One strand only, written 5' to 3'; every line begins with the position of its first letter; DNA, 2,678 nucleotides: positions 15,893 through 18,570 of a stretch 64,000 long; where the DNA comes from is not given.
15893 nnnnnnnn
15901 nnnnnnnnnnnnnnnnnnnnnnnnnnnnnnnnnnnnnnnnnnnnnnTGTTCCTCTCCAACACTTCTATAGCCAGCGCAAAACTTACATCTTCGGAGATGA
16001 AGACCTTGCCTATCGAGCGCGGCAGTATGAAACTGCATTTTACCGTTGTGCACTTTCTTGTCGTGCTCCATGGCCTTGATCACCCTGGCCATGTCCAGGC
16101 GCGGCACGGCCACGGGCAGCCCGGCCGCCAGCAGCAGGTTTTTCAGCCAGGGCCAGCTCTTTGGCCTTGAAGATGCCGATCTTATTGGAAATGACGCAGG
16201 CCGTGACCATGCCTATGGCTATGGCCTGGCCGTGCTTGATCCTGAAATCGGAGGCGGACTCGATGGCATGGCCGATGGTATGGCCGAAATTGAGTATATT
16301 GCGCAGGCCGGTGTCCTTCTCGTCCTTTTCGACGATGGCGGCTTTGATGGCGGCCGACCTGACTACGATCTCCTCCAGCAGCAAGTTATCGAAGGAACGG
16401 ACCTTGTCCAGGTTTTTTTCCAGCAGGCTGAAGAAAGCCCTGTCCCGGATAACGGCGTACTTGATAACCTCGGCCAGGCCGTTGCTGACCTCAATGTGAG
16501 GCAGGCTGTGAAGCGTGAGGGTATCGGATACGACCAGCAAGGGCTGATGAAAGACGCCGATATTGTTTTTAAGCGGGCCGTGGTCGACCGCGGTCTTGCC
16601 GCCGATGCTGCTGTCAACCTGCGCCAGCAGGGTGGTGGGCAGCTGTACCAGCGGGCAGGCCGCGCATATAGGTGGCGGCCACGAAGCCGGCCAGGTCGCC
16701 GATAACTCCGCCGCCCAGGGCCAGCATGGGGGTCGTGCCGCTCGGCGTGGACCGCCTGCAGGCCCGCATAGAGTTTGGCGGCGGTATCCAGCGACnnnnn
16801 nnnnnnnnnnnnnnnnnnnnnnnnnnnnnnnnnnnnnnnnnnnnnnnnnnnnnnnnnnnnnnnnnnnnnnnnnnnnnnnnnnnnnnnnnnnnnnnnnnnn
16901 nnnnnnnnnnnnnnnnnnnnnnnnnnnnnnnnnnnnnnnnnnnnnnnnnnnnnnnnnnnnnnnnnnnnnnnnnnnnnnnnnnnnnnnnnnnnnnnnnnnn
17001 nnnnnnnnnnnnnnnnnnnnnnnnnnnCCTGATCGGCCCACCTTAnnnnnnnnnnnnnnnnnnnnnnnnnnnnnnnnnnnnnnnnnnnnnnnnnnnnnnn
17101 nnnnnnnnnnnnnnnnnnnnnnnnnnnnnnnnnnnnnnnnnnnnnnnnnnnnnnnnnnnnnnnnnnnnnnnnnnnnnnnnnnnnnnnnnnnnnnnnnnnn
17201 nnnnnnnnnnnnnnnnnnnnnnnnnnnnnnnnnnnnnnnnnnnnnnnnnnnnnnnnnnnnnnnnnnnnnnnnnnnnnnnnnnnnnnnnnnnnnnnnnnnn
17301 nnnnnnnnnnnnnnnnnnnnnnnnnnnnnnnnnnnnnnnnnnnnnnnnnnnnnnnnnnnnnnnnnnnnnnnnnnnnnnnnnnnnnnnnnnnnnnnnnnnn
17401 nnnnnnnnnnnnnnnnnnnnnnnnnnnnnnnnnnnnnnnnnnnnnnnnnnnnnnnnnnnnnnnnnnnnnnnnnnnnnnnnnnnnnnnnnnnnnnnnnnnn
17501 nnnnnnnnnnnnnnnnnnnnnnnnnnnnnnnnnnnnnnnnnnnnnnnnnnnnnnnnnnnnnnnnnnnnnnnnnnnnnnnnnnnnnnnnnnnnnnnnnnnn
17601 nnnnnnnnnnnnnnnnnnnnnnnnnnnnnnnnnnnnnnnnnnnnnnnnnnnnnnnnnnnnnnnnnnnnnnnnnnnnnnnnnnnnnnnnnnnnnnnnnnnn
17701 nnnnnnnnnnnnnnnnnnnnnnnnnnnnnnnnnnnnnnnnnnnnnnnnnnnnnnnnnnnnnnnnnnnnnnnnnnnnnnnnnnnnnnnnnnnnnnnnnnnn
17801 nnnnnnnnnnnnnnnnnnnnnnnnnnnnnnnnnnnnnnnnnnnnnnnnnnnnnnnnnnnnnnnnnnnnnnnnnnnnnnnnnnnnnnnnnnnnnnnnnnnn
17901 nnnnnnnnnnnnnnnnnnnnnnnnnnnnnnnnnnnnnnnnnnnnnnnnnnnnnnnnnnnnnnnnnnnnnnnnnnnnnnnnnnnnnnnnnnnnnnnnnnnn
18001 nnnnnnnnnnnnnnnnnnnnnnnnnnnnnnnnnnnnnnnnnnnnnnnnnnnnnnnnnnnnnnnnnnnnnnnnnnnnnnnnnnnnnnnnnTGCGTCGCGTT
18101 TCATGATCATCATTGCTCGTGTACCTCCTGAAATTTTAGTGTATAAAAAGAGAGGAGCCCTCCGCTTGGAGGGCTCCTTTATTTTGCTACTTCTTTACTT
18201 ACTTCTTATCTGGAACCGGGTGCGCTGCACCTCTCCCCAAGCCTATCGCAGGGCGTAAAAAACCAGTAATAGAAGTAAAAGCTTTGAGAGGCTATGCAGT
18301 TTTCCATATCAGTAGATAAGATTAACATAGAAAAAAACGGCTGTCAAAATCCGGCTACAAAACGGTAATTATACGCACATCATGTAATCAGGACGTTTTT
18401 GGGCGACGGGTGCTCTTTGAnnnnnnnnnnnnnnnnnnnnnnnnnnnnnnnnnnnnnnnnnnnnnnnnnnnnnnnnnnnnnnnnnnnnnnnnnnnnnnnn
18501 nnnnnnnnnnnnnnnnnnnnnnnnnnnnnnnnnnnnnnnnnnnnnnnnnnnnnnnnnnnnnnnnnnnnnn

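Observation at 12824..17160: About 19 single-nucleotide frame disruptions packed into 4.3 kb of the aro operon while neighbouring genes are intact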

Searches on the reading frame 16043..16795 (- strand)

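Call 7: search_protein_families(library=ncbifam, proteins=[window:16043-16795:-])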
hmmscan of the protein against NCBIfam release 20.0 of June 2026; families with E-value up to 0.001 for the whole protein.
window:16043-16795:- (251 aa): 5 families
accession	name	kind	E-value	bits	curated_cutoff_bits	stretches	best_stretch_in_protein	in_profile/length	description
TIGR01357.1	aroB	equivalog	6.1e-66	223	305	1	48-214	110-277/344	3-dehydroquinate synthase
TIGR04425.1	P_lya_rel_AroB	hypoth_equivalog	9.3e-49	166.3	400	1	52-214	114-275/348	AroB-related putative sugar phosphate phospholyase (cyclizing)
NF004852.0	PRK06203.1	equivalog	2.5e-38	132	333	1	49-213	150-316/407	3-dehydroquinate synthase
NF010627.0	PRK14021.1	equivalog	1.8e-35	122.3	565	1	49-211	298-469/542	bifunctional shikimate kinase/3-dehydroquinate synthase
NF010556.0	PRK13951.1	equivalog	4.9e-30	104.8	560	1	52-212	269-425/492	bifunctional shikimate kinase AroK/3-dehydroquinate synthase AroB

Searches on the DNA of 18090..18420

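Call 55: search_rna_families(source=window, start=18090, end=18420, threshold=evalue, max_evalue=1)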
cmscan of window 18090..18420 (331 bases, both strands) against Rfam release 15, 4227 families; matches with E-value up to 1: 6.
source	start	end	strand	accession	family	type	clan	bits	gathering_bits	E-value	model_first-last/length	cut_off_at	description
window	18148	18295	-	RF01859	Phe_leader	Cis-reg; leader;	-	29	55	0.005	1-125/125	no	Phenylalanine leader peptide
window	18151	18187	+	RF00489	ctRNA_p42d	Gene; antisense;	-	21.4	50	0.026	1-46/46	no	ctRNA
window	18120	18183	+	RF01859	Phe_leader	Cis-reg; leader;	-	20.8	55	0.33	1-125/125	no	Phenylalanine leader peptide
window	18133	18197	+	RF02621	BSnc120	Gene; sRNA;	-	20.5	114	0.032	1-88/88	no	Brucella sRNA 120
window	18140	18244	-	RF04288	mir-9201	Gene; miRNA;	CL00147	18.3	95.5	0.26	1-81/81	no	mir-9201 microRNA precursor family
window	18145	18213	-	RF02076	STnc100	Gene; sRNA;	-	17.2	47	0.11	1-206/206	no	Gammaproteobacterial sRNA STnc100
